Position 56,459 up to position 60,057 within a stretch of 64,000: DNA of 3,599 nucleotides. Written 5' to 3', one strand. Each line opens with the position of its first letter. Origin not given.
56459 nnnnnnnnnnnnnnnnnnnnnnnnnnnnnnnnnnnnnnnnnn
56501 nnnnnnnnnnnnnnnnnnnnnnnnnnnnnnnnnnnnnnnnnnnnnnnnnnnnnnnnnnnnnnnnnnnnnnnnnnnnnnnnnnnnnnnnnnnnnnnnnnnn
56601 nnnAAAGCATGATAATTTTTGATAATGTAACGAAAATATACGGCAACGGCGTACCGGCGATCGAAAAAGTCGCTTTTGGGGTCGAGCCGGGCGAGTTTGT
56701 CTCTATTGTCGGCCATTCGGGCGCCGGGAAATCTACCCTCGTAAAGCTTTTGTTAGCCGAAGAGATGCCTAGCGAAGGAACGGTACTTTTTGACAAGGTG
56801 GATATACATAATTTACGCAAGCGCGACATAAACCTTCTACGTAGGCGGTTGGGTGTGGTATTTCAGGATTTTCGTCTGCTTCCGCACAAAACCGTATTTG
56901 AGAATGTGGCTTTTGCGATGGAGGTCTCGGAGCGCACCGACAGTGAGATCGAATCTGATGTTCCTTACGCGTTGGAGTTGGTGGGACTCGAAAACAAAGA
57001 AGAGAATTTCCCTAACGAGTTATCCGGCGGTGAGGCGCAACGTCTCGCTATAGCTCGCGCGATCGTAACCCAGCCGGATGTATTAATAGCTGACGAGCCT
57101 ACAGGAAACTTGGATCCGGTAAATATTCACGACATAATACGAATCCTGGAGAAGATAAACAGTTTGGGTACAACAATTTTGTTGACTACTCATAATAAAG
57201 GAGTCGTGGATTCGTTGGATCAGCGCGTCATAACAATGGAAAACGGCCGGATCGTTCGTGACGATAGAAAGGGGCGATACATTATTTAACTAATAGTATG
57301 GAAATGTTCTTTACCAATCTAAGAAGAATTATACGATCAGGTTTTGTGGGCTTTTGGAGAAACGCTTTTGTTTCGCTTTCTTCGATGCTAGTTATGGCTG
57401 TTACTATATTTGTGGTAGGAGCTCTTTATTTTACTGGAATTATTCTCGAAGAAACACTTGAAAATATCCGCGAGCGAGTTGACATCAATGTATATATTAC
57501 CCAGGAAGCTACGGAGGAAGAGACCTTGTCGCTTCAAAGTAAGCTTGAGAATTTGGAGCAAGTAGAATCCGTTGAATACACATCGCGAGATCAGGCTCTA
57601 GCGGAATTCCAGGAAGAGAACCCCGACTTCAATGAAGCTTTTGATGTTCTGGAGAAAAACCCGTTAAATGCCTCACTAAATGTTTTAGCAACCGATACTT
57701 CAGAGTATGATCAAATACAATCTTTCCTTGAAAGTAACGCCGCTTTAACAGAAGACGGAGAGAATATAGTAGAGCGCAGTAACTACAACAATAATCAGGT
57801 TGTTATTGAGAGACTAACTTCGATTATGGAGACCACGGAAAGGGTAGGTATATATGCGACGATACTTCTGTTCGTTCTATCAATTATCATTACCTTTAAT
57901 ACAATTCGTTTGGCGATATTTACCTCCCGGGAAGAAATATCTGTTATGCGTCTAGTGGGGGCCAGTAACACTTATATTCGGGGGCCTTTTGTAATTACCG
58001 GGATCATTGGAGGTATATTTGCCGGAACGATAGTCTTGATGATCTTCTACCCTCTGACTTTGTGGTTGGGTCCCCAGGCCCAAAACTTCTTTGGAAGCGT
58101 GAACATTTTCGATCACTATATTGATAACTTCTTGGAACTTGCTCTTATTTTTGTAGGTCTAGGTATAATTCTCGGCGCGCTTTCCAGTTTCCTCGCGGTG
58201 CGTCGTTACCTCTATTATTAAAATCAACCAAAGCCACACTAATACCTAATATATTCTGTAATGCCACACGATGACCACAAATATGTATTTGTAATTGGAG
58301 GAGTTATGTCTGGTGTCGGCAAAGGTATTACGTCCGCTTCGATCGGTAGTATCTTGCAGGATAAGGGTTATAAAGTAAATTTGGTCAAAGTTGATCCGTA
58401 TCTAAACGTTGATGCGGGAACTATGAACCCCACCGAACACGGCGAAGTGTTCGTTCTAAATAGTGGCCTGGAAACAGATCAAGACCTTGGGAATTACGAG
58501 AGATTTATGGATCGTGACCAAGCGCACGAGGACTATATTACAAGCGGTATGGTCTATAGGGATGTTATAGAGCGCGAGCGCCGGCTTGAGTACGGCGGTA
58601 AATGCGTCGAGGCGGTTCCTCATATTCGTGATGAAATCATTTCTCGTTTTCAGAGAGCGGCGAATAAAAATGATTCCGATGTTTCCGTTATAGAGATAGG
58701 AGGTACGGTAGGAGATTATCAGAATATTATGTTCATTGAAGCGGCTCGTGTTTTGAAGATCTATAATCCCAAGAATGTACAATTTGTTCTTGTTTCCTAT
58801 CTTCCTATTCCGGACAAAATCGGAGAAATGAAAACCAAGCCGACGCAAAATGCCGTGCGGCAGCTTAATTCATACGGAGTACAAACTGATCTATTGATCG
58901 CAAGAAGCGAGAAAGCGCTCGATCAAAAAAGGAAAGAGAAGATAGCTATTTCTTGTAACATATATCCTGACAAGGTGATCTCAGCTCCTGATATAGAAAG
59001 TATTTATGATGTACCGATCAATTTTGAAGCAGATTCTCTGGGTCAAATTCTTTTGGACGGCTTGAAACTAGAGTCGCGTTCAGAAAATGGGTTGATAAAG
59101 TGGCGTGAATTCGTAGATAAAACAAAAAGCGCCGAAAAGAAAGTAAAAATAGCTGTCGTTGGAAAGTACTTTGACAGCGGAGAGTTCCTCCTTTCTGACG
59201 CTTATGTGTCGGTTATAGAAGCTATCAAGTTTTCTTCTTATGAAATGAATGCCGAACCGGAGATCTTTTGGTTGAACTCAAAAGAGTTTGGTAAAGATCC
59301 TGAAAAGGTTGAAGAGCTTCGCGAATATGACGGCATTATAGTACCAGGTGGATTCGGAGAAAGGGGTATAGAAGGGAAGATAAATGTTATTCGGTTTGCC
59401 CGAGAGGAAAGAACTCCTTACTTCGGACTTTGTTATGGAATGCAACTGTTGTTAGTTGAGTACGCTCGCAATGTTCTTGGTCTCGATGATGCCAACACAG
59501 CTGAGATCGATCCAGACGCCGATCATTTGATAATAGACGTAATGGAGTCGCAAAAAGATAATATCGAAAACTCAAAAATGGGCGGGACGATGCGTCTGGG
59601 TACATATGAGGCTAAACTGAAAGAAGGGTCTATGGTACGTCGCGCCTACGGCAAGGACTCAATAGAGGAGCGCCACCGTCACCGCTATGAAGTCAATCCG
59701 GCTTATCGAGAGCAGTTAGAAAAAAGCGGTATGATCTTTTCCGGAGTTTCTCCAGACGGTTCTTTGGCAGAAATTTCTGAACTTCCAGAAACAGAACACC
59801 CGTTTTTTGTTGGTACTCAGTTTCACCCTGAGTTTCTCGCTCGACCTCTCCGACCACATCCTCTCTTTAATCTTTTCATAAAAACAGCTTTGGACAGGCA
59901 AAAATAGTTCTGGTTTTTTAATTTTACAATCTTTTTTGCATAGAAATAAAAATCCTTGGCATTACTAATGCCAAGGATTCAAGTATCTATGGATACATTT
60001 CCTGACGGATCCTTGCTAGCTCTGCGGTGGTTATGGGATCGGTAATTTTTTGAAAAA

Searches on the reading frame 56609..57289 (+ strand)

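Call 39: search_protein_families(library=pfam, proteins=[window:56609-57289:+], max_evalue=0.001)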
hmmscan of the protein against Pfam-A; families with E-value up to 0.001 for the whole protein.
window:56609-57289:+ (226 aa): 6 families
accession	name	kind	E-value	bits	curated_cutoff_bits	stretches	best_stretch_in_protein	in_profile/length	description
PF00005.33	ABC_tran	-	5e-38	131.2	25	1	19-165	2-136/137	ABC transporter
PF13304.12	AAA_21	-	1.7e-08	35.3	27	1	139-201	239-304/304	AAA domain, putative AbiEii toxin, Type IV TA system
PF13191.12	AAA_16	-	0.00035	21.6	32.6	1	27-67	24-63/167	AAA ATPase domain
PF02463.25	SMC_N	-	0.00054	19.9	40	0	29-207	25-209/220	RecF/RecN/SMC N terminal domain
PF03193.22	RsgA_GTPase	-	0.0007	19.9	30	0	27-52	106-130/174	RsgA GTPase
PF13401.12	AAA_22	-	0.00077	20.2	27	0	29-80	6-33/130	AAA domain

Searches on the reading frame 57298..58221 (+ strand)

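Call 39: search_protein_families(library=pfam, proteins=[window:57298-58221:+], max_evalue=0.001)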
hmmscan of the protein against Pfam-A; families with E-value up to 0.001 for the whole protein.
window:57298-58221:+ (307 aa): 2 families
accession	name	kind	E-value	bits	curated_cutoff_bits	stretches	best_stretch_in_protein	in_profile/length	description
PF18075.7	FtsX_ECD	-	3.8e-18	66.3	23.5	1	61-147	1-90/96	FtsX extracellular domain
PF02687.27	FtsX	-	1.3e-10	41.9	25.5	1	188-305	4-116/120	FtsX-like permease C-terminal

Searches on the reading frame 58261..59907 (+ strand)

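Call 39: search_protein_families(library=pfam, proteins=[window:58261-59907:+], max_evalue=0.001)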
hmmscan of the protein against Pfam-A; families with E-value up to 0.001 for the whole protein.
window:58261-59907:+ (548 aa): 4 families
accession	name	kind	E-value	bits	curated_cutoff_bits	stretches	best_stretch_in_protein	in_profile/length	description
PF06418.20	CTP_synth_N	-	1.5e-101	339.7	26.1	1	7-270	1-265/265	CTP synthase N-terminus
PF00117.34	GATase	-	7.7e-38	130.5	22.8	1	311-541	2-189/190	Glutamine amidotransferase class-I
PF01656.29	CbiA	-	2.7e-06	27.8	25.4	1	12-152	3-54/125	CobQ/CobB/MinD/ParA nucleotide binding domain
PF07722.19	Peptidase_C26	-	3.6e-06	27.3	20.5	1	374-524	95-219/219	Peptidase C26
